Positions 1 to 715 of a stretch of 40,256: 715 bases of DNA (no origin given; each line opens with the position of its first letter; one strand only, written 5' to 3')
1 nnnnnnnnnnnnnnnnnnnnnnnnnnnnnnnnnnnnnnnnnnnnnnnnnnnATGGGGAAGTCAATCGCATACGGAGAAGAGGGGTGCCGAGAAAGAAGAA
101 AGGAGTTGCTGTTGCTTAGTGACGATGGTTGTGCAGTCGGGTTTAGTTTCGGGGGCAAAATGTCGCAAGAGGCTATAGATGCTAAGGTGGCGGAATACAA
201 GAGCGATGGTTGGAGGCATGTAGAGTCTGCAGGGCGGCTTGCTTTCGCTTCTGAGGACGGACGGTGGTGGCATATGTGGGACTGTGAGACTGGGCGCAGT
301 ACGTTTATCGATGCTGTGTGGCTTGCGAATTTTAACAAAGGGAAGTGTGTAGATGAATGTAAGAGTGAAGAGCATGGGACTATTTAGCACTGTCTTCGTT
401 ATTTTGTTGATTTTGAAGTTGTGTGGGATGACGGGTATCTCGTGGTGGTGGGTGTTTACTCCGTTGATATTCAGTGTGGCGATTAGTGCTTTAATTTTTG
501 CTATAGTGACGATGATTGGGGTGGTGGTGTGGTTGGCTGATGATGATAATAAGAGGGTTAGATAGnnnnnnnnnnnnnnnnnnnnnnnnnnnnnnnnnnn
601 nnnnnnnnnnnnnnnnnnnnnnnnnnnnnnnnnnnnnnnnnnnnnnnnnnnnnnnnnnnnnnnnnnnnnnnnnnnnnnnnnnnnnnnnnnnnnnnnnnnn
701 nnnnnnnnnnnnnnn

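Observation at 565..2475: Metallophosphoesterase + Rnl5-type RNA ligase cassette: candidate RNA-repair or immune-signal-degrading counter-defence module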

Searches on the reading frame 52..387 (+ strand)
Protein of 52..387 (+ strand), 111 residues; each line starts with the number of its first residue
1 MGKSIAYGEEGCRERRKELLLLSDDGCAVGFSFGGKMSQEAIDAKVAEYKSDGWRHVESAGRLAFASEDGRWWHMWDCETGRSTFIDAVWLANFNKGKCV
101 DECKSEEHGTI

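Call 3: search_protein_families(library=pfam, proteins=[window:52-387:+], max_evalue=0.1)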
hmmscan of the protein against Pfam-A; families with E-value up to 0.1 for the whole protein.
window:52-387:+ (111 aa): 1 family
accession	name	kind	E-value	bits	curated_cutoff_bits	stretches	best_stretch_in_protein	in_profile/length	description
PF00101.25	RuBisCO_small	-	0.062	13.7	27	1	31-80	4-51/97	Ribulose bisphosphate carboxylase, small chain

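Call 4: search_protein_families(library=phrogs, proteins=[window:52-387:+], max_evalue=0.01)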
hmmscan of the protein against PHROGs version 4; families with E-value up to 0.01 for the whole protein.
window:52-387:+ (111 aa): 0 families

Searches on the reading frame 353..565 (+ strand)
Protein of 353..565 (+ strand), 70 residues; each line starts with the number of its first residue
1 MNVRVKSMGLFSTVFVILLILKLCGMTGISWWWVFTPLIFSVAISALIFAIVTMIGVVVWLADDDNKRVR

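Call 3: search_protein_families(library=pfam, proteins=[window:353-565:+], max_evalue=0.1)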
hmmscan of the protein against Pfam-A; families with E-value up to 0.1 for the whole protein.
window:353-565:+ (70 aa): 1 family
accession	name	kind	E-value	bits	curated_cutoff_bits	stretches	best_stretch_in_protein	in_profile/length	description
PF10269.14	Tmemb_185A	-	0.00057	20.1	23.1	1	12-55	135-186/252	Transmembrane Fragile-X-F protein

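Call 4: search_protein_families(library=phrogs, proteins=[window:353-565:+], max_evalue=0.01)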
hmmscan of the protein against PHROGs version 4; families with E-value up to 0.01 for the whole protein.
window:353-565:+ (70 aa): 3 families
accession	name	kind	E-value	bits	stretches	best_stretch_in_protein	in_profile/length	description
phrog_1374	-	unknown function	2.2e-14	54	1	3-67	11-75/89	-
phrog_6414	-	unknown function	1.8e-09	38.7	1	11-59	5-58/69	-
phrog_20229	-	unknown function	0.002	19.3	1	8-53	1-46/93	-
